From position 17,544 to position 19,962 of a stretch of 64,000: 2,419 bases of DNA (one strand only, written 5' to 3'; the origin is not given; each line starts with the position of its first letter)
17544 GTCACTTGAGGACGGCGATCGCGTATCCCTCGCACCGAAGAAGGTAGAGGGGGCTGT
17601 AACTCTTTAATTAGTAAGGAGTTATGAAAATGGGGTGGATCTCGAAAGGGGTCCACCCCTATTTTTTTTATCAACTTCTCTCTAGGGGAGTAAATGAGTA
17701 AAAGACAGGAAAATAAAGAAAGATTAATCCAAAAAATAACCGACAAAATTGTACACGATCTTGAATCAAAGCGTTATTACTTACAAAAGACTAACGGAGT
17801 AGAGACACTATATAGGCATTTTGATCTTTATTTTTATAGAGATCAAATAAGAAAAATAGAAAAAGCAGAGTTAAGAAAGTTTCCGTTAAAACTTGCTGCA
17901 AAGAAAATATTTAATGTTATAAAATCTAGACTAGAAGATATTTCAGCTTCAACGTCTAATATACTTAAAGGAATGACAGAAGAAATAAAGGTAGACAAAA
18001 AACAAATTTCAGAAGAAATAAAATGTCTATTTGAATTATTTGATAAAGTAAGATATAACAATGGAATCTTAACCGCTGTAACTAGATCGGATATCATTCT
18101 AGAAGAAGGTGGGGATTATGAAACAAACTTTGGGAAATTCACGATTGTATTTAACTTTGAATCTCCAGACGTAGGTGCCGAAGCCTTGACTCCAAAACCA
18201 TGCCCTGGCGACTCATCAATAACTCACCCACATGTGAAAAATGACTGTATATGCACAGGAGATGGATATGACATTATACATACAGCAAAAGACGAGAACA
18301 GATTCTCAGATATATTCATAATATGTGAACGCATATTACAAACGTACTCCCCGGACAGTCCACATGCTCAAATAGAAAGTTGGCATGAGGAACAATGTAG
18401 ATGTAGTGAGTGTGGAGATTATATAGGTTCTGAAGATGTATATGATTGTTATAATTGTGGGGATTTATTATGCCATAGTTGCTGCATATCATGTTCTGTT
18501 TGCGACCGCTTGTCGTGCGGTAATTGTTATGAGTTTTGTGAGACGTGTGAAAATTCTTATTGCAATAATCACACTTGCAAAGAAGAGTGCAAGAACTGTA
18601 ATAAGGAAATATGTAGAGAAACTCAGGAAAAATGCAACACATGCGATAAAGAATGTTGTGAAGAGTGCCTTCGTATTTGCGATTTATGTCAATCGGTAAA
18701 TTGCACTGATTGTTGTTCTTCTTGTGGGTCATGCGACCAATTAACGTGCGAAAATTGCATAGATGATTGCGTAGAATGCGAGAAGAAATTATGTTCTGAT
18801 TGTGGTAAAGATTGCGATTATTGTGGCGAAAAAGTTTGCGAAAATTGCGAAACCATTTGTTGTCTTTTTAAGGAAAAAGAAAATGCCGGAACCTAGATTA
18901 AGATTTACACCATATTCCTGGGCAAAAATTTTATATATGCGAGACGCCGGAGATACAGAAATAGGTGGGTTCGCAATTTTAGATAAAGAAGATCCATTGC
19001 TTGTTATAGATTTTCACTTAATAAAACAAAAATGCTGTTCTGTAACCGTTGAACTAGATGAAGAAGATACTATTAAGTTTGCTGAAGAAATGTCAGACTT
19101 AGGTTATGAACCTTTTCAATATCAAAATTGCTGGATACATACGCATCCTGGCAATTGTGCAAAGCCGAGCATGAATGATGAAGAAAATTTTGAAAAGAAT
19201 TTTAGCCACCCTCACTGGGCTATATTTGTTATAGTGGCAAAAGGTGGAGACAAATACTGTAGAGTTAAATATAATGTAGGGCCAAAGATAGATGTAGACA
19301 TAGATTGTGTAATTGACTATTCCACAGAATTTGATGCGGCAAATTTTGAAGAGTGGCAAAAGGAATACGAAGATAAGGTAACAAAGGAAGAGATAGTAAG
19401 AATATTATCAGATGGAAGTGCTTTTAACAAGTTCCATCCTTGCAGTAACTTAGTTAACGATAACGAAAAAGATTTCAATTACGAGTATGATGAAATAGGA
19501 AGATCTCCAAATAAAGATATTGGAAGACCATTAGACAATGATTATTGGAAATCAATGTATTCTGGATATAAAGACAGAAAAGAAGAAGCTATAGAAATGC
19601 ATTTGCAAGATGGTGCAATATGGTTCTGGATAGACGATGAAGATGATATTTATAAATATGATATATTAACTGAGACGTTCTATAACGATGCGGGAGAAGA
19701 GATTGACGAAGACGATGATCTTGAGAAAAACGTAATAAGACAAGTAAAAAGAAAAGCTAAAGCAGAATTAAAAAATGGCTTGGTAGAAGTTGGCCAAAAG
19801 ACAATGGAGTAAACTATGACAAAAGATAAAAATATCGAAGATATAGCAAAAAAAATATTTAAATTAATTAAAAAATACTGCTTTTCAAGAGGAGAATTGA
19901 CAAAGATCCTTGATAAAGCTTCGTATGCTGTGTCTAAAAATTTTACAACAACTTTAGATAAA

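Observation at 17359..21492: Virus-encoded complete ubiquitin-like conjugation cassette: Ubl / E2+Cys-array / JAB / second E2 / E1 / membrane protein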

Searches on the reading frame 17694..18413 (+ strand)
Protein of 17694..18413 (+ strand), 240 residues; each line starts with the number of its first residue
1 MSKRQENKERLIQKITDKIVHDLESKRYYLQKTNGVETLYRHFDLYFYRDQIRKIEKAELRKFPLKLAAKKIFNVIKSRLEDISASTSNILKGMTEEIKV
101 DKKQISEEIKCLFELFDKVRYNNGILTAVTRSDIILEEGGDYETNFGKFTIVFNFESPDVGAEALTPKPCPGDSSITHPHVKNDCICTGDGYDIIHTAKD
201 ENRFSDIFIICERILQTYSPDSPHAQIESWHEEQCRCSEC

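Call 33: find_homologous_proteins(query=window:17694-18413:+, max_evalue=1)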
Query window:17694-18413:+ (240 aa): 1 proteins with E <= 1 among 400 candidates.
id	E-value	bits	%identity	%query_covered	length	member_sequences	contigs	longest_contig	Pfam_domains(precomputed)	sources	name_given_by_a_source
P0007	1.8e-158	543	100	100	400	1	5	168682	-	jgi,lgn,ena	-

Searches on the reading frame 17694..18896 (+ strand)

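Call 3: search_protein_families(library=pfam, proteins=[window:17694-18896:+], max_evalue=1)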
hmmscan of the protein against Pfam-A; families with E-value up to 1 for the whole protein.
window:17694-18896:+ (400 aa): 0 families

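Call 4: search_protein_families(library=padloc, proteins=[window:17694-18896:+], max_evalue=1)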
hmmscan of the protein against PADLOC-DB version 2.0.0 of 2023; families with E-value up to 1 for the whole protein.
window:17694-18896:+ (400 aa): 1 family
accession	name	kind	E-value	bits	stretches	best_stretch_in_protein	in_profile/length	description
PDLC03111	Specificity_I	-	0.0014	16.6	1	28-106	112-186/207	Type I specificity subunit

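Call 5: search_protein_families(library=phrogs, proteins=[window:17694-18896:+], max_evalue=1)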
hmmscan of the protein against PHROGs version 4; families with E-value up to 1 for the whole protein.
window:17694-18896:+ (400 aa): 1 family
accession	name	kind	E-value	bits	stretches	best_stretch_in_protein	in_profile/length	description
phrog_12534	-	unknown function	0.035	15.6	1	75-129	30-86/97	-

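Call 6: search_protein_families(library=ncbifam, proteins=[window:17694-18896:+], max_evalue=1)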
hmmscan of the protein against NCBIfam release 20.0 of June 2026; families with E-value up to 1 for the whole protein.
window:17694-18896:+ (400 aa): 0 families

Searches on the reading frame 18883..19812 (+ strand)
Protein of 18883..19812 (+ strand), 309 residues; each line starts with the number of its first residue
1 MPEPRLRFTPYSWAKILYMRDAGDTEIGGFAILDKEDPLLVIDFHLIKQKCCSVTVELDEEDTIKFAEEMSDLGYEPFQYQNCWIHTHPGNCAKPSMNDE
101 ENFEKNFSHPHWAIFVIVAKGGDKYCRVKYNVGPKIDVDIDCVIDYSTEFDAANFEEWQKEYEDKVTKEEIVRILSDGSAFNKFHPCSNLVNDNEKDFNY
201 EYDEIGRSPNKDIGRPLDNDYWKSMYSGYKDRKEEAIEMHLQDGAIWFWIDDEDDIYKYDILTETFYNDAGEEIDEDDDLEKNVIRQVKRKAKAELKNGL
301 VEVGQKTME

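Call 3: search_protein_families(library=pfam, proteins=[window:18883-19812:+], max_evalue=1)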
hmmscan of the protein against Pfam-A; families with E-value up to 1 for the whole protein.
window:18883-19812:+ (309 aa): 1 family
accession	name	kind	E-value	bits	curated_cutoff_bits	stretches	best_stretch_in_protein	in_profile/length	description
PF14464.11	Prok-JAB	-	0.00021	21.6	25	1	26-120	19-103/114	Prokaryotic homologs of the JAB domain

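Call 4: search_protein_families(library=padloc, proteins=[window:18883-19812:+], max_evalue=1)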
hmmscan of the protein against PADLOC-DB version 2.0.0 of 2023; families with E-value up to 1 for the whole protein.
window:18883-19812:+ (309 aa): 9 families
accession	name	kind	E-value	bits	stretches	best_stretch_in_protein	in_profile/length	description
PDLC00891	JAB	-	5.7e-06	23.8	1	65-121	74-131/159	JAB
PDLC00887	JAB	-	0.00071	17.6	1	78-120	93-137/160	JAB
PDLC00896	JAB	-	0.00082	17.1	1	83-129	96-145/159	JAB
PDLC00906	JAB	-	0.0026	15.9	1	19-113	18-116/179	JAB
PDLC00905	JAB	-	0.0043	15.2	1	19-105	17-107/154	JAB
PDLC00902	JAB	-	0.0057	14.3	1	84-119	99-136/159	JAB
PDLC00901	JAB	-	0.0059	14.5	1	78-108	96-125/163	JAB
PDLC00889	JAB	-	0.019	12.5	1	84-142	102-163/168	JAB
PDLC00893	JAB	-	0.03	12.3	1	19-105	17-107/157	JAB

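Call 5: search_protein_families(library=phrogs, proteins=[window:18883-19812:+], max_evalue=1)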
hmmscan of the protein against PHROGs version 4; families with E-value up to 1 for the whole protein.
window:18883-19812:+ (309 aa): 2 families
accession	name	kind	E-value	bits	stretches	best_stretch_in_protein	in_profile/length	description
phrog_5556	-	tail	0.19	12.6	1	86-130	87-131/148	tail protein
phrog_10660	-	unknown function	0.2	12.9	1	135-155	9-29/52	-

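Call 6: search_protein_families(library=ncbifam, proteins=[window:18883-19812:+], max_evalue=1)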
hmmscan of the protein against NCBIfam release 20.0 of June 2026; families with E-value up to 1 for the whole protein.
window:18883-19812:+ (309 aa): 2 families
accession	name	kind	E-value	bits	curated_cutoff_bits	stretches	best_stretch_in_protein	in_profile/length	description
NF050170.1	CDNTaseCGASCap3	equivalog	0.0029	17.9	200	1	78-120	93-134/153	CBASS system CD-NTase/cGAS isopeptidase Cap3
TIGR00218.1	manA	equivalog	0.024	13.8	116.2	1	154-269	107-182/359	mannose-6-phosphate isomerase, class I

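Call 32: search_solved_structures(query=window:18883-19812:+, max_evalue=10, show_alignments=2)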
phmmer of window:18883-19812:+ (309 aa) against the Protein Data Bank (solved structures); distinct sequences matched with E-value up to 10: 2.
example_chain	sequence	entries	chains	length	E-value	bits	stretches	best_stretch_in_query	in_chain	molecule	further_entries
7lf8_A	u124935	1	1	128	0.083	15.6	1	154-204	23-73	Apolipoprotein L2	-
6fjv_A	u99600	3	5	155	0.47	13.1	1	5-99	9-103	26S proteasome regulatory subunit N11-like protein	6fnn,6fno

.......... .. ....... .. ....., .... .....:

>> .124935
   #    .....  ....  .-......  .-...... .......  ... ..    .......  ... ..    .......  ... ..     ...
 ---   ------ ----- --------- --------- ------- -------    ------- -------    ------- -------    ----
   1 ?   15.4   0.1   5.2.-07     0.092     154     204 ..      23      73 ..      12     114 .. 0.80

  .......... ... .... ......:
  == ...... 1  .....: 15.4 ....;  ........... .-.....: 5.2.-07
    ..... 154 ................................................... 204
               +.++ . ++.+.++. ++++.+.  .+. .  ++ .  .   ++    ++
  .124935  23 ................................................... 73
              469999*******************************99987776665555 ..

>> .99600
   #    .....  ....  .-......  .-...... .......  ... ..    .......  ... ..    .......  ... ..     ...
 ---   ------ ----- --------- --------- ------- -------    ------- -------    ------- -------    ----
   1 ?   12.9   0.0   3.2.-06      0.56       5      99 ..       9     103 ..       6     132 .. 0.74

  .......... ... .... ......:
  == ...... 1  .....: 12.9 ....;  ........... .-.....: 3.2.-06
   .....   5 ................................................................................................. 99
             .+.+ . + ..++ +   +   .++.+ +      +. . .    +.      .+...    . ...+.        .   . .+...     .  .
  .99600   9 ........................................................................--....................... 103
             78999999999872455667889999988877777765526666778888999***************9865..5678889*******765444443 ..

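Call 97: find_related_loci(query=A7, collection=viral_contigs, flank=8000)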
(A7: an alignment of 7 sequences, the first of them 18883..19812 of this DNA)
Query A7 (309 aa) in viral_contigs; peptide patterns used: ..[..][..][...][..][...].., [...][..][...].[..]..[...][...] (x = any residue, [..] = any of these).
51 stretches matched a pattern; 22 encode a relative of the query (tblastn E <= 1e-3); 22 distinct loci.
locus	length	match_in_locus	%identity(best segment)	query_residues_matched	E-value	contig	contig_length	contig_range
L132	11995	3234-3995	43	6-274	1e-68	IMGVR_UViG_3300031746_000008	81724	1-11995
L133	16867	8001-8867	42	3-284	7e-69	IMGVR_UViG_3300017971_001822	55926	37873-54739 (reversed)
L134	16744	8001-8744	45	2-274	7e-68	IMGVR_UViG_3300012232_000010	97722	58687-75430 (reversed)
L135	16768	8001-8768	42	6-274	9e-67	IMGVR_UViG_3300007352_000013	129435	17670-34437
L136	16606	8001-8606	46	6-207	2e-59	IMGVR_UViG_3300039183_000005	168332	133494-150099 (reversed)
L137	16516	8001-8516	51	6-183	4e-56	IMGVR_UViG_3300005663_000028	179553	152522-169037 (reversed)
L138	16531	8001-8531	48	6-183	1e-53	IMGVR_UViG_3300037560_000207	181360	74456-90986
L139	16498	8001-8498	48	6-171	2e-53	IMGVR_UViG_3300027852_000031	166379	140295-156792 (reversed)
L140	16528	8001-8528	47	5-180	8e-56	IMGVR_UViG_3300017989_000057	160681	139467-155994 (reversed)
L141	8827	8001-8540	42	3-182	1e-47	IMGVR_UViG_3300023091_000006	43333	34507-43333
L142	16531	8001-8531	41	2-181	1e-42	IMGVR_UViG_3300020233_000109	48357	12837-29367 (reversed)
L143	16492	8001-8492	41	6-169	7e-41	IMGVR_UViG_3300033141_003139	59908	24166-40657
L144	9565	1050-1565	36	1-172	2e-37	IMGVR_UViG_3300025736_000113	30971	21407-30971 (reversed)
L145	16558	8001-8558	37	2-180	1e-36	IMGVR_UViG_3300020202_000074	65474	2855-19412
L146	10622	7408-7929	37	6-180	9e-35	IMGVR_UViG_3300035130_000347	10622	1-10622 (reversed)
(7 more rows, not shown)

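Call 99: search_dna_similar(query=window:18883-19812:+, collection=phages, mode=protein, max_evalue=0.001, max_rows=15)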
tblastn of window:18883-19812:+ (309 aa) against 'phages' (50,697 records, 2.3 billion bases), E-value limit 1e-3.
No match.

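Call 100: search_dna_similar(query=window:18883-19812:+, collection=plasmids, mode=protein, max_evalue=0.001, max_rows=15)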
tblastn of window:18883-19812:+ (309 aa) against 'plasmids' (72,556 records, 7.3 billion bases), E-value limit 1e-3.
No match.

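Call 108: search_solved_structures(query=A7, max_evalue=1, show_alignments=1)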
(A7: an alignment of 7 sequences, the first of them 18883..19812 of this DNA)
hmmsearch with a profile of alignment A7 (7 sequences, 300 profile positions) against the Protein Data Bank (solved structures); distinct sequences matched with E-value up to 1: 1.
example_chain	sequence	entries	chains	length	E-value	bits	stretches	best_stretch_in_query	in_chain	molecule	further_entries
5iww_D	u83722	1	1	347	0.091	15.8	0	69-88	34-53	PLS9-PPR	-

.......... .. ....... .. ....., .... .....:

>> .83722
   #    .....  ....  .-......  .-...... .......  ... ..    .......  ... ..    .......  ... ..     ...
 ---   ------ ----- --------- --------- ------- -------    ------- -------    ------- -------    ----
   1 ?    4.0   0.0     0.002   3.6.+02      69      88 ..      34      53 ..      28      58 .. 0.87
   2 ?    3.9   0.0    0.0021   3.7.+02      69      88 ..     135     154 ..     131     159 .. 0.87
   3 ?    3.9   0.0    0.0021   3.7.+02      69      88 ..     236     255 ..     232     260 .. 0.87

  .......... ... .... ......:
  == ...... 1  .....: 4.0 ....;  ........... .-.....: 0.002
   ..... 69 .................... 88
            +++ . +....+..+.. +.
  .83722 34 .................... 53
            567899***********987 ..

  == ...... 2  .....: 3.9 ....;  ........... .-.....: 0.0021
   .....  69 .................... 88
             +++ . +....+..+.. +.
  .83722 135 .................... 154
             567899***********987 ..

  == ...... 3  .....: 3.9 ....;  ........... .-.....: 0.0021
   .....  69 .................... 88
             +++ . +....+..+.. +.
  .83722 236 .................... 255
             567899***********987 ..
